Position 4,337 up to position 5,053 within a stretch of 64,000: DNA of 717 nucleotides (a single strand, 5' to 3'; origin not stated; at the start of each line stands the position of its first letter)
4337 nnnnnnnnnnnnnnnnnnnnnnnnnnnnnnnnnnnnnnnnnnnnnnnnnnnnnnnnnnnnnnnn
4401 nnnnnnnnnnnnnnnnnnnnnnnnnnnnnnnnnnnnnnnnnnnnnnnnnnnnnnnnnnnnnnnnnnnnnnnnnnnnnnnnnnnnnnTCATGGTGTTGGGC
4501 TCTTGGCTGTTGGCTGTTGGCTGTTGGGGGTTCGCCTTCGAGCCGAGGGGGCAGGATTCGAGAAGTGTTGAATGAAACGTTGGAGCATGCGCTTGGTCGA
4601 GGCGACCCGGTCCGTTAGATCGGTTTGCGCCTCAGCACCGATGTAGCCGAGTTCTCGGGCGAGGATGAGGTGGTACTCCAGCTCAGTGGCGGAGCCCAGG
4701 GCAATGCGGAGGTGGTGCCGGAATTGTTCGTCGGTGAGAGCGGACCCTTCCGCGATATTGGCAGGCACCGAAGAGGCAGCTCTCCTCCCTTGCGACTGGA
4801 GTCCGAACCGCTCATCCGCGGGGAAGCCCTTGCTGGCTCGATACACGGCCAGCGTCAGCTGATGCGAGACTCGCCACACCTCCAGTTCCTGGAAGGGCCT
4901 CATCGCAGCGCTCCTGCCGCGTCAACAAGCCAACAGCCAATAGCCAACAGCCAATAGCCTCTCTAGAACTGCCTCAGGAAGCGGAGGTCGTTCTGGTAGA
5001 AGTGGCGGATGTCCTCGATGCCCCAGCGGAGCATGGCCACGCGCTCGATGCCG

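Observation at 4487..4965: IVS-like four-helix-bundle cassette with heptamer-built inverted repeats fills the whole pheS-pheT junction and is translationally coupled to pheT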

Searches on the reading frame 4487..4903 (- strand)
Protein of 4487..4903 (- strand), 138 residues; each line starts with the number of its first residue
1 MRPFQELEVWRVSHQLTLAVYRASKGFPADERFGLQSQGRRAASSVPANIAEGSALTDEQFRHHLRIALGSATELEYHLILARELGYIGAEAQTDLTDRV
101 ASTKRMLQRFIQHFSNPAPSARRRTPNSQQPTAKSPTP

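Call 3: search_protein_families(library=pfam, proteins=[window:4487-4903:-], max_evalue=0.01)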
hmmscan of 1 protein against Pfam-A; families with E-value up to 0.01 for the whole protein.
window:4487-4903:- (138 aa): 1 family
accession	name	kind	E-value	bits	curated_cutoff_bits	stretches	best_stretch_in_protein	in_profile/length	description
PF05635.17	23S_rRNA_IVP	-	6.6e-32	110.3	33.8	1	5-108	1-105/106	23S rRNA-intervening sequence protein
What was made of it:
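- Closest known: Avd, the accessory protein of diversity-generating retroelements. Different: The window's ORF passes PF05635 only (call 3).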

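Call 4: search_protein_families(library=ncbifam, proteins=[window:4487-4903:-], max_evalue=0.01)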
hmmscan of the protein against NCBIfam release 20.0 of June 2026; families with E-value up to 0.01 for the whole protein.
window:4487-4903:- (138 aa): 3 families
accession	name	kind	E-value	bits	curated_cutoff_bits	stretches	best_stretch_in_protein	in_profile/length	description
NF008911.0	PRK12275.1-2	subfamily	1.9e-30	105.8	137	1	2-115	2-116/118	hypothetical protein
TIGR02436.1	TIGR02436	subfamily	3.4e-30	104.4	24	1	9-113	1-107/109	four helix bundle protein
NF008912.0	PRK12275.1-6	subfamily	3.3e-19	69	124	1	4-113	3-110/117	hypothetical protein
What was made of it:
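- On PF05635 / TIGR02436 four-helix-bundle protein (23S rRNA IVS protein, S23p): TIGR02436 at 104.4 bits (cut-off 24) (calls 3, 4)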

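Call 13: find_homologous_proteins(query=window:4490-4903:-, max_evalue=0.00001)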
Query window:4490-4903:- (138 aa): 775 proteins with E <= 0.00001 among 889 candidates; the best 120 are listed.
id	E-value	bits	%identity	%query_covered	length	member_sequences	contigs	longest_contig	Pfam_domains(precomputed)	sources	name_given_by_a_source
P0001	6.2e-83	293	99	100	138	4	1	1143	PF05635.18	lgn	-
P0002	2.7e-65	236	79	100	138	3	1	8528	PF05635.18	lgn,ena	-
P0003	1.6e-64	234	81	98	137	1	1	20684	PF05635.18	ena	-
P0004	2.8e-64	233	78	100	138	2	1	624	PF05635.18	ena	-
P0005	2.5e-62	227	81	98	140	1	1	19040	PF05635.18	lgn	-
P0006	7.2e-61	222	78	99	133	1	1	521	PF05635.18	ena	-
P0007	4.9e-60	219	80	99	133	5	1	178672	PF05635.18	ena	-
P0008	7.9e-60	219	78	98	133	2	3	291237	PF05635.18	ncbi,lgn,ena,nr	ncbi:MAG: four helix bundle protein [Chloroflexi bacterium]|nr:four helix bundle protein [Chloroflex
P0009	5.7e-59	216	75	99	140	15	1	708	PF05635.18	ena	-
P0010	5.1e-58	213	76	98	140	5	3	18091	PF05635.18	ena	-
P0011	8.2e-58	212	76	99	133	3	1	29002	PF05635.18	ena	-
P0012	2.3e-55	204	75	98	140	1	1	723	PF05635.18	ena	-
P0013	1.1e-54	202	73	99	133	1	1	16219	PF05635.18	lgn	-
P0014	9.0e-53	196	75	92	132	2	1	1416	PF05635.18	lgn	-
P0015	3.6e-50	187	67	100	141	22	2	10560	PF05635.18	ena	-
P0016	3.8e-49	184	68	100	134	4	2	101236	PF05635.18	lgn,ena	-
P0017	1.3e-47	179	66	100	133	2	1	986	PF05635.18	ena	-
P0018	2.9e-47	178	66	100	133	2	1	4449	PF05635.18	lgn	-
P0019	3.2e-47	178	66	100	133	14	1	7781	PF05635.18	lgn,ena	-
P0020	6.5e-47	177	66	100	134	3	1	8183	PF05635.18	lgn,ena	-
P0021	1.4e-44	169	64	100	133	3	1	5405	PF05635.18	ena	-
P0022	6.1e-42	161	65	100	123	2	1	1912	PF05635.18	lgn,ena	-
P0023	1.3e-41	160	60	98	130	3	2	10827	PF05635.18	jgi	-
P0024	5.1e-41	158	62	97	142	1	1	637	PF05635.18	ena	-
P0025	1.1e-40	157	62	94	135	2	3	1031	PF05635.18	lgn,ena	-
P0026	1.1e-38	150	62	97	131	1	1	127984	PF05635.18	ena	-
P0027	1.3e-36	144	52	99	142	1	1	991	PF05635.18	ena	-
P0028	7.1e-36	141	56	97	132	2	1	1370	PF22296.3,PF05635.18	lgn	-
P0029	2.0e-35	140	53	96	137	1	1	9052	PF22296.3,PF05635.18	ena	-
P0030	4.6e-35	139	59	88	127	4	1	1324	PF05635.18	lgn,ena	-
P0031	9.6e-35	138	59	86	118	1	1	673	PF05635.18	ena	-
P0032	1.1e-34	137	57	97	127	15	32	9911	PF22296.3,PF05635.18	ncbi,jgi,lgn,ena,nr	ncbi:MAG TPA: four helix bundle protein [Tepidiformaceae bacterium]|nr:four helix bundle protein [Te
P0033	5.3e-34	135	56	91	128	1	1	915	PF05635.18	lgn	-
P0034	6.3e-34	135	59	88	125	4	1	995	PF05635.18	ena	-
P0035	9.4e-34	134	57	88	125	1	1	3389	PF05635.18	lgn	-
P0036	1.4e-33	134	60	86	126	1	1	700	PF05635.18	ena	-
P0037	4.4e-33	132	61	81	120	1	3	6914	PF22296.3,PF05635.18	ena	-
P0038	5.6e-33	132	64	80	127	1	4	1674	PF22296.3,PF05635.18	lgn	-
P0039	1.5e-32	130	61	80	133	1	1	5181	PF05635.18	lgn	-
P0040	4.6e-32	129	56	88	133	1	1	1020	PF05635.18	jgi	jgi:four helix bundle protein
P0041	6.2e-32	129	58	81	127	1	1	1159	PF05635.18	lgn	-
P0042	1.4e-31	127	59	80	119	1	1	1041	PF05635.18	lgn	-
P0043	1.9e-31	127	50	96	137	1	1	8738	PF05635.18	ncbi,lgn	-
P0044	2.4e-31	127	50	99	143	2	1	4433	PF22296.3,PF05635.18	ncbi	ncbi:MAG: four helix bundle protein [Tepidiformaceae bacterium]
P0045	3.4e-31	126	50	92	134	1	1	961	PF05635.18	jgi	jgi:four helix bundle protein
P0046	3.4e-31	126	50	100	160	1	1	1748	PF05635.18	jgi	jgi:four helix bundle protein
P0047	3.8e-31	126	59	81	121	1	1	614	PF05635.18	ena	-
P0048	3.9e-31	126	55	98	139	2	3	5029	PF22296.3,PF05635.18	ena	-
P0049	5.4e-31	125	58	81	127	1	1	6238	PF05635.18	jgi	jgi:four helix bundle protein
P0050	6.4e-31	125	59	81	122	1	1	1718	PF05635.18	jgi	jgi:four helix bundle protein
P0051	1.2e-30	124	49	100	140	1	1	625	PF05635.18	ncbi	-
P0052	2.1e-30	124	55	86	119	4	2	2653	PF22296.3,PF05635.18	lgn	-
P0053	2.4e-30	123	55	86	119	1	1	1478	PF05635.18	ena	-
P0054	2.6e-30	123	52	96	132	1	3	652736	PF05635.18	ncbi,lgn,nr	ncbi:MAG: four helix bundle protein [Chloroflexi bacterium]|nr:four helix bundle protein [Chloroflex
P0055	5.1e-30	122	55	83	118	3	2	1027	PF05635.18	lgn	-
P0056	5.3e-30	122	56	81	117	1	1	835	PF05635.18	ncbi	-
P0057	5.7e-30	122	58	77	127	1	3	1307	PF05635.18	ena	-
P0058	5.9e-30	122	53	83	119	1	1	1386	PF05635.18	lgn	-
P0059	6.6e-30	122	61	78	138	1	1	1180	PF22296.3,PF05635.18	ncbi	-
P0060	7.6e-30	122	56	81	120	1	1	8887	PF05635.18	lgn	-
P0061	8.3e-30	122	52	91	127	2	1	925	PF05635.18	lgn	-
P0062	1.7e-29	121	57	81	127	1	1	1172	PF05635.18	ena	-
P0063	1.9e-29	121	57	81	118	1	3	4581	PF05635.18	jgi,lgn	jgi:four helix bundle protein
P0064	2.1e-29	120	54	81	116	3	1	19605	PF05635.18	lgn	-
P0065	2.4e-29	120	52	91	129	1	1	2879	PF05635.18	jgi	jgi:four helix bundle protein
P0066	3.5e-29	120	54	83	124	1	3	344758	PF05635.18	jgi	jgi:four helix bundle protein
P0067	6.5e-29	119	55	78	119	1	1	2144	PF05635.18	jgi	jgi:four helix bundle protein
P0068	7.3e-29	119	58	78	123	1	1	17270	PF22296.3,PF05635.18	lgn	-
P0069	9.4e-29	118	56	81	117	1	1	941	PF05635.18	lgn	-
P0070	9.5e-29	118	54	81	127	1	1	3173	PF05635.18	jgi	-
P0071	1.2e-28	118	53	86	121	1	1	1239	PF05635.18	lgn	-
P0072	1.6e-28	118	55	81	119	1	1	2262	PF22296.3,PF05635.18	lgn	-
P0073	2.2e-28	117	54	78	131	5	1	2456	PF05635.18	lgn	-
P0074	2.6e-28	117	55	80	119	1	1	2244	PF05635.18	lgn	-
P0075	2.6e-28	117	52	86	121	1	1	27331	PF05635.18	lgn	-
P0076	2.9e-28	117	49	99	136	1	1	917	PF05635.18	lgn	-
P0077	3.3e-28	117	50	84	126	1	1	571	PF05635.18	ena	-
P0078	3.4e-28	116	56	80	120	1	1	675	PF05635.18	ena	-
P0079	4.0e-28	116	56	78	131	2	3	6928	PF05635.18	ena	-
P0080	4.1e-28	116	58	81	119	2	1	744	PF05635.18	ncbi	-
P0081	8.6e-28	115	51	94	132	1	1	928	PF05635.18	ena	-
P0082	9.2e-28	115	55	80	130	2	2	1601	PF05635.18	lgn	-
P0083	1.0e-27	115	56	78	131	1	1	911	PF05635.18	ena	-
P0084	1.2e-27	115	55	84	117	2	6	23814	PF05635.18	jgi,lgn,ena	-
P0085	1.4e-27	114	56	80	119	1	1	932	PF05635.18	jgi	jgi:four helix bundle protein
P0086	1.5e-27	114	48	98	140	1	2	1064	PF05635.18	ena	-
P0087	1.5e-27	114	54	80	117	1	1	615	PF05635.18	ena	-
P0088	1.8e-27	114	61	57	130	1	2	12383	PF05635.18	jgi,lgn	jgi:four helix bundle protein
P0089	2.0e-27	114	50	85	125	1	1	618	PF05635.18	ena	-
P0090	2.4e-27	114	54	81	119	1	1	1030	PF05635.18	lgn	-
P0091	3.0e-27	113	53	83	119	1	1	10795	PF05635.18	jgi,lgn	-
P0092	3.2e-27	113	55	81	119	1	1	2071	PF22296.3,PF05635.18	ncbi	-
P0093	3.3e-27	113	51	81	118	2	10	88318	PF22296.3,PF05635.18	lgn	-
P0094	3.3e-27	113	51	81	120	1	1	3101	PF22296.3,PF05635.18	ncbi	-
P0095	3.4e-27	113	53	83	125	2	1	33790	PF05635.18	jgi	jgi:four helix bundle protein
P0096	4.0e-27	113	50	85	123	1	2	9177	PF22296.3,PF05635.18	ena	-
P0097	4.6e-27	113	56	78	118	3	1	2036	PF05635.18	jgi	jgi:four helix bundle protein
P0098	4.9e-27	113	53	83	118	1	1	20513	PF22296.3,PF05635.18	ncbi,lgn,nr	ncbi:MAG TPA: four helix bundle protein [Dehalococcoidia bacterium]|nr:four helix bundle protein [De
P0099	5.1e-27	113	53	81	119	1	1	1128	PF22296.3,PF05635.18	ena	-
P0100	5.6e-27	113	52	91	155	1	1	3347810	PF05635.18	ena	-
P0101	5.6e-27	113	55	81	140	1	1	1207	PF22296.3,PF05635.18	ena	-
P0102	6.0e-27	112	54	80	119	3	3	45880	PF05635.18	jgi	-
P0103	6.0e-27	112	56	80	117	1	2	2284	PF05635.18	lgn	-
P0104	7.5e-27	112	53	83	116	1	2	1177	PF05635.18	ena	-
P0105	8.4e-27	112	54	81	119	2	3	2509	PF22296.3,PF05635.18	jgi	jgi:four helix bundle protein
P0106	1.0e-26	112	54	75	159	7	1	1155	PF05635.18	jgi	jgi:four helix bundle protein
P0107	1.2e-26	111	51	83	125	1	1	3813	PF05635.18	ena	-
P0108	1.3e-26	111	54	78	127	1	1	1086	PF05635.18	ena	-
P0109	1.6e-26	111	52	83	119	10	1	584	PF05635.18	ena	-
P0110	1.7e-26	111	52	83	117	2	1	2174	PF22296.3,PF05635.18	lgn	-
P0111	1.7e-26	111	49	87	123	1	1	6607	PF05635.18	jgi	jgi:four helix bundle protein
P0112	1.9e-26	111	46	90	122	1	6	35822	PF22296.3,PF05635.18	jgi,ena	-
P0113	1.9e-26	111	52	89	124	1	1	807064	PF05635.18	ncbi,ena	-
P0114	2.0e-26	111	53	83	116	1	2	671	PF22296.3,PF05635.18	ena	-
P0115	2.9e-26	110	56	78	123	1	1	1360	PF05635.18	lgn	-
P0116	3.0e-26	110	55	80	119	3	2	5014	PF05635.18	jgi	jgi:four helix bundle protein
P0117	3.2e-26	110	52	81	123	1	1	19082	PF22296.3,PF05635.18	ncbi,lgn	ncbi:MAG: four helix bundle protein [Pseudomonadota bacterium]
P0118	3.7e-26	110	51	85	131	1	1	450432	PF05635.18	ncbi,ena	-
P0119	3.9e-26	110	54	81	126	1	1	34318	PF05635.18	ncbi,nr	ncbi:MAG: four helix bundle protein [Verrucomicrobia bacterium]|nr:four helix bundle protein [Verruc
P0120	4.3e-26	110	51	78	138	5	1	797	PF05635.18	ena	-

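Call 14: find_encoding_contigs(protein=P0008, flank=4000, max_places=3)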
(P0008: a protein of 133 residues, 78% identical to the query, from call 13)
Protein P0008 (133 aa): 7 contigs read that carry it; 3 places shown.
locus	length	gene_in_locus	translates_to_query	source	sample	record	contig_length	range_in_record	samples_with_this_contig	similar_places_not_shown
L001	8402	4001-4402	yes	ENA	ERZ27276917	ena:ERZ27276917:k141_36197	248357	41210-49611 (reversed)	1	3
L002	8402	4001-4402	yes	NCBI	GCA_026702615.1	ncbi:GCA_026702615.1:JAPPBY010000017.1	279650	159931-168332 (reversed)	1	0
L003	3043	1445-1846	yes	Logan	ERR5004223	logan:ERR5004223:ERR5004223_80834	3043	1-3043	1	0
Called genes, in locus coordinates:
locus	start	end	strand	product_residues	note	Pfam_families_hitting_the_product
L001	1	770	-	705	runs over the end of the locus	PF00578:AhpC-TSA, PF08534:Redoxin (weak), PF13098:Thioredoxin_2 (weak), PF13905:Thioredoxin_8, PF01436:NHL (faint), PF08450:SGL (faint), PF25021:TEN_NHL (faint)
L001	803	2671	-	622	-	-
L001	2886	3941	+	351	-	PF02912:Phe_tRNA-synt_N, PF01409:tRNA-synt_2d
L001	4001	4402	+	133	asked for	PF05635:23S_rRNA_IVP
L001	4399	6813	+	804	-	PF01588:tRNA_bind, PF03483:B3_4, PF03484:B5, PF17759:tRNA_synthFbeta, PF03147:FDX-ACB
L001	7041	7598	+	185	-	PF13302:Acetyltransf_3 (weak), PF13673:Acetyltransf_10, PF00583:Acetyltransf_1, PF13508:Acetyltransf_7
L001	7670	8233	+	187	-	-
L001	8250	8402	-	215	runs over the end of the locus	PF12710:HAD (weak)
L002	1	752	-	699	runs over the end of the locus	PF00578:AhpC-TSA, PF08534:Redoxin (weak), PF13098:Thioredoxin_2 (weak), PF13905:Thioredoxin_8, PF01436:NHL (faint), PF08450:SGL (faint), PF25021:TEN_NHL (faint)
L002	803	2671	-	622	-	-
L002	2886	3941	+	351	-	PF02912:Phe_tRNA-synt_N, PF01409:tRNA-synt_2d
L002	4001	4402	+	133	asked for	PF05635:23S_rRNA_IVP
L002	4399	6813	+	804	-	PF01588:tRNA_bind, PF03483:B3_4, PF03484:B5, PF17759:tRNA_synthFbeta, PF03147:FDX-ACB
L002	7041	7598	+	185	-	PF13302:Acetyltransf_3 (weak), PF13673:Acetyltransf_10, PF00583:Acetyltransf_1, PF13508:Acetyltransf_7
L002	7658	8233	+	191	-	-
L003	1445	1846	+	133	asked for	PF05635:23S_rRNA_IVP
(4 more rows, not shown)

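Call 15: find_encoding_contigs(protein=P0007, flank=4000, max_places=3)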
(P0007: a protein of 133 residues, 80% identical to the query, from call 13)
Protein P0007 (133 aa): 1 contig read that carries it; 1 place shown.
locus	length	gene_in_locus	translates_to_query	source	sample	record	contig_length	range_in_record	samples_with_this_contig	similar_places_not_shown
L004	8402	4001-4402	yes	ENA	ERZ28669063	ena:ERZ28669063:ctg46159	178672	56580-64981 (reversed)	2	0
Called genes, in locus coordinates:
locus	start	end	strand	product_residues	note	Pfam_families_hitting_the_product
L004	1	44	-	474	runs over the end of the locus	PF01436:NHL (faint), PF08450:SGL (faint), PF25021:TEN_NHL (faint)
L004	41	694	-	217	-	PF08534:Redoxin, PF00578:AhpC-TSA, PF13098:Thioredoxin_2 (weak), PF00085:Thioredoxin (faint), PF13905:Thioredoxin_8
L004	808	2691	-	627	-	-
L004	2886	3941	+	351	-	PF02912:Phe_tRNA-synt_N, PF01409:tRNA-synt_2d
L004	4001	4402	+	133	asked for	PF05635:23S_rRNA_IVP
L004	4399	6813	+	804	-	PF01588:tRNA_bind, PF03483:B3_4, PF03484:B5, PF17759:tRNA_synthFbeta, PF03147:FDX-ACB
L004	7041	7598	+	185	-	PF13302:Acetyltransf_3, PF00583:Acetyltransf_1, PF13673:Acetyltransf_10, PF13508:Acetyltransf_7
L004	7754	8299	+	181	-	PF13302:Acetyltransf_3, PF00583:Acetyltransf_1, PF13673:Acetyltransf_10 (weak), PF13508:Acetyltransf_7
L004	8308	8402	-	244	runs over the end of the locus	-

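Call 16: find_encoding_contigs(protein=P0016, flank=4000, max_places=3)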
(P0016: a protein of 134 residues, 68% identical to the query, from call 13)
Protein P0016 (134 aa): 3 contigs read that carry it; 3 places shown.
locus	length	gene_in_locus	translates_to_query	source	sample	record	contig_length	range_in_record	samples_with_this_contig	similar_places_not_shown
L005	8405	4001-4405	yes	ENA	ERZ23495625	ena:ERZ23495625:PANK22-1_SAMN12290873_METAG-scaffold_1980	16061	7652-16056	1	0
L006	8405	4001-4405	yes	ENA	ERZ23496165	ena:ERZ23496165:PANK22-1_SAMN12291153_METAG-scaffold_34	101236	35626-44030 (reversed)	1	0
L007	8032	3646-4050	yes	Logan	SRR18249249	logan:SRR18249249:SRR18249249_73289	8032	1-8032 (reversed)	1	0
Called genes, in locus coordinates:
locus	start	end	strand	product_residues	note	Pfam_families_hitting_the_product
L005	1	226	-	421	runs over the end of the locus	PF03453:MoeA_N, PF00994:MoCF_biosynth, PF03454:MoeA_C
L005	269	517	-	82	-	PF01037:AsnC_trans_reg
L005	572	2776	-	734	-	PF00578:AhpC-TSA, PF13905:Thioredoxin_8, PF01436:NHL (faint), PF13449:Phytase-like (faint), PF25021:TEN_NHL (faint)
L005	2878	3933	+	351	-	PF02912:Phe_tRNA-synt_N, PF01409:tRNA-synt_2d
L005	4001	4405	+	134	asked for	PF05635:23S_rRNA_IVP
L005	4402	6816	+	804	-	PF01588:tRNA_bind, PF03483:B3_4, PF03484:B5, PF17759:tRNA_synthFbeta, PF03147:FDX-ACB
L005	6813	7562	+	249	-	PF13302:Acetyltransf_3 (weak), PF00583:Acetyltransf_1, PF13673:Acetyltransf_10, PF13508:Acetyltransf_7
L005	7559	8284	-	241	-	-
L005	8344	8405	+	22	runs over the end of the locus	?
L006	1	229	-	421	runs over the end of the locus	PF03453:MoeA_N, PF00994:MoCF_biosynth, PF03454:MoeA_C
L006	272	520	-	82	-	PF01037:AsnC_trans_reg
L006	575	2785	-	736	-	PF00578:AhpC-TSA, PF13905:Thioredoxin_8, PF01436:NHL (faint), PF13449:Phytase-like (faint), PF25021:TEN_NHL (faint)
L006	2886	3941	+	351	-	PF02912:Phe_tRNA-synt_N, PF01409:tRNA-synt_2d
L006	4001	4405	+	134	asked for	PF05635:23S_rRNA_IVP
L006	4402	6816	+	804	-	PF01588:tRNA_bind, PF03483:B3_4, PF03484:B5, PF17759:tRNA_synthFbeta, PF03147:FDX-ACB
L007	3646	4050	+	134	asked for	PF05635:23S_rRNA_IVP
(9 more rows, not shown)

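Call 21: find_related_loci(query=window:4490-4903:-, collection=metagenome_contigs, flank=1500)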
Query window:4490-4903:- (138 aa) in metagenome_contigs; peptide patterns used: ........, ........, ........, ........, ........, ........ (x = any residue, [..] = any of these).
600 stretches matched a pattern (row limit reached: there are more); 67 encode a relative of the query (tblastn E <= 1e-3); 67 distinct loci.
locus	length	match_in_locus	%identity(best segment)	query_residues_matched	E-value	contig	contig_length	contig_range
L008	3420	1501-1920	76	1-137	4e-67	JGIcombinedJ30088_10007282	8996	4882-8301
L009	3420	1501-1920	76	1-137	4e-67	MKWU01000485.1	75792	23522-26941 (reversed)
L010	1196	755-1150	50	1-133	1e-37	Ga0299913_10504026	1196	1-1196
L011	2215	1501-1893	50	1-132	5e-36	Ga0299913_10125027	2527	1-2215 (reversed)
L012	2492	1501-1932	42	1-138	3e-35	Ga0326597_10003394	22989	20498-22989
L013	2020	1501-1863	46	1-124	6e-34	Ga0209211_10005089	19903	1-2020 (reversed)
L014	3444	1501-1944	43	1-138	1e-32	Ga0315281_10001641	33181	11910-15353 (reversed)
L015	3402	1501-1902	48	4-133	1e-32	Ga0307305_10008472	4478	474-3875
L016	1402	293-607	53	4-107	9e-32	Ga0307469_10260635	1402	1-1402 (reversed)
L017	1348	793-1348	46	1-114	3e-31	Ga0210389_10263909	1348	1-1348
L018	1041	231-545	53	4-107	1e-31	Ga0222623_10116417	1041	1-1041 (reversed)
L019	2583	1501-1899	43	1-133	4e-30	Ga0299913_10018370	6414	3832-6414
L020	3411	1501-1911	45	4-133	9e-30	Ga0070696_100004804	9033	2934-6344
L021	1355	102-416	52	4-107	8e-30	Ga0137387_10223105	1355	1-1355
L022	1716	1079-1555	38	1-138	2e-29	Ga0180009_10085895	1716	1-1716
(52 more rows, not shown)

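Call 40: find_encoding_contigs(protein=P0032, flank=2000, max_places=6)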
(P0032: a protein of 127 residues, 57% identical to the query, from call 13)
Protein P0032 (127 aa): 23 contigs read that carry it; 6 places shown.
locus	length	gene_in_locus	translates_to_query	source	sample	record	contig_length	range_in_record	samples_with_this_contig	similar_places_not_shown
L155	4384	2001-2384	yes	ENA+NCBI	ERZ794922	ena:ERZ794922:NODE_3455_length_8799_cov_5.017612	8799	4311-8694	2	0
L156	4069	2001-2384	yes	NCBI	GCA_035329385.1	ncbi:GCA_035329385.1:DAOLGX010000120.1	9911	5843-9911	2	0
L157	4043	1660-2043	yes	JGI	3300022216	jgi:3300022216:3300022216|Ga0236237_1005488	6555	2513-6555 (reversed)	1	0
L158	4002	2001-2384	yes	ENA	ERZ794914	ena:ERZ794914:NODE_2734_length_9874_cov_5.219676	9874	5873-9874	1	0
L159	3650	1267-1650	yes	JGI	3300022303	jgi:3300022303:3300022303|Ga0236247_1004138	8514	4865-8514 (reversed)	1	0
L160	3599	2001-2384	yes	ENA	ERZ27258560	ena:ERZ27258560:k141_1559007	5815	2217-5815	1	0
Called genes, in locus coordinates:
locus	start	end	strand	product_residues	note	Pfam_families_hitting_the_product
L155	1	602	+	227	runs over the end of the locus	PF00702:Hydrolase (faint), PF12710:HAD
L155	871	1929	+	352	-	PF02912:Phe_tRNA-synt_N, PF01409:tRNA-synt_2d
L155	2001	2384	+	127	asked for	PF05635:23S_rRNA_IVP, PF22296:bAvd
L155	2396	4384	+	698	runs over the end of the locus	?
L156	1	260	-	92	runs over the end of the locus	-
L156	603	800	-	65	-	-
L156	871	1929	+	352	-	PF02912:Phe_tRNA-synt_N, PF01409:tRNA-synt_2d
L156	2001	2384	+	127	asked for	PF05635:23S_rRNA_IVP, PF22296:bAvd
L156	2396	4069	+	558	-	PF01588:tRNA_bind, PF03483:B3_4, PF03484:B5, PF17759:tRNA_synthFbeta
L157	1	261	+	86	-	?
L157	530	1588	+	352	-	PF02912:Phe_tRNA-synt_N, PF01409:tRNA-synt_2d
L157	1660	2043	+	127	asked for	PF05635:23S_rRNA_IVP, PF22296:bAvd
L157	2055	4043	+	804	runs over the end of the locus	PF01588:tRNA_bind, PF03483:B3_4, PF03484:B5, PF17759:tRNA_synthFbeta, PF03147:FDX-ACB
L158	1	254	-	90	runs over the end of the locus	-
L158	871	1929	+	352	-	PF02912:Phe_tRNA-synt_N, PF01409:tRNA-synt_2d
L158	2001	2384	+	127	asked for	PF05635:23S_rRNA_IVP, PF22296:bAvd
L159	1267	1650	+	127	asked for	PF05635:23S_rRNA_IVP, PF22296:bAvd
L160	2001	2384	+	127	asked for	PF05635:23S_rRNA_IVP, PF22296:bAvd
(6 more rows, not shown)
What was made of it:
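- Closest known: Avd, the accessory protein of diversity-generating retroelements. Same: Some relatives in pheST also hit PF22296 (calls 13, 40).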

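Call 41: find_encoding_contigs(protein=P0093, flank=2000, max_places=4)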
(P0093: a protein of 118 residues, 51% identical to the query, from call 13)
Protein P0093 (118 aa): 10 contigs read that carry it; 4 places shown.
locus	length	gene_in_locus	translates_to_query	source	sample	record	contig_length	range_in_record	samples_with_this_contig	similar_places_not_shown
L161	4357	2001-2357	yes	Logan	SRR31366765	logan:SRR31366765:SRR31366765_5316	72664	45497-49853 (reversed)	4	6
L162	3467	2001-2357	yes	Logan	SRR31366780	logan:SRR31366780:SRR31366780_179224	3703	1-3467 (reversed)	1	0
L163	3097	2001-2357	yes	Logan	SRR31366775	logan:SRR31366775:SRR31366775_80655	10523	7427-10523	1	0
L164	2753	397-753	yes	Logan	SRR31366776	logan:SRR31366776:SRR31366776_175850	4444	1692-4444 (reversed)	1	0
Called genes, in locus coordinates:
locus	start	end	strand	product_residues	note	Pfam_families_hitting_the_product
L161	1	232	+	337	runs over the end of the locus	PF00294:PfkB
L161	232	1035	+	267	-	PF01261:AP_endonuc_2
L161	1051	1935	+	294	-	PF04962:KduI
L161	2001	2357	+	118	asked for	PF05635:23S_rRNA_IVP, PF22296:bAvd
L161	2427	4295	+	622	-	PF02776:TPP_enzyme_N, PF00205:TPP_enzyme_M, PF02775:TPP_enzyme_C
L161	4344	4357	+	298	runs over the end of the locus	PF01261:AP_endonuc_2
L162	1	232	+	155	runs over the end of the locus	?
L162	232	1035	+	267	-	PF01261:AP_endonuc_2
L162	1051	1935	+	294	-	PF04962:KduI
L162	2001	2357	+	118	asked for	PF05635:23S_rRNA_IVP, PF22296:bAvd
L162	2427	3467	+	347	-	?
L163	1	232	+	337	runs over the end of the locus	PF00294:PfkB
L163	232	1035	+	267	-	PF01261:AP_endonuc_2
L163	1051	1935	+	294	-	PF04962:KduI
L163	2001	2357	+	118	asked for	PF05635:23S_rRNA_IVP, PF22296:bAvd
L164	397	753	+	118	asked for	PF05635:23S_rRNA_IVP, PF22296:bAvd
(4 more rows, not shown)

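Call 48: search_solved_structures(query=window:4490-4903:-, max_evalue=0.001)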
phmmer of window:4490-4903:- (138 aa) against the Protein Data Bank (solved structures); distinct sequences matched with E-value up to 0.001: 1.
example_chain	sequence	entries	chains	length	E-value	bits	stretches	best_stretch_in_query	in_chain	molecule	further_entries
2gsc_A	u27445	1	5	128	2.5e-17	66.7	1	2-95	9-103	Putative uncharacterized protein XCC0516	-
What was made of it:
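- On PF05635 / TIGR02436 four-helix-bundle protein (23S rRNA IVS protein, S23p): 2GSC E 2.5e-17 (call 48); 138 aa, of which about 112 form the core.
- Closest known: Xcc0516 of Xanthomonas campestris. Same: The closest solved structure by sequence (E 2.5e-17, residues 2-95; call 48).
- Checked: Its closest solved structure is 2GSC/Xcc0516, E 2.5e-17 (call 48).
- Identity: calls 3, 4, 48.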
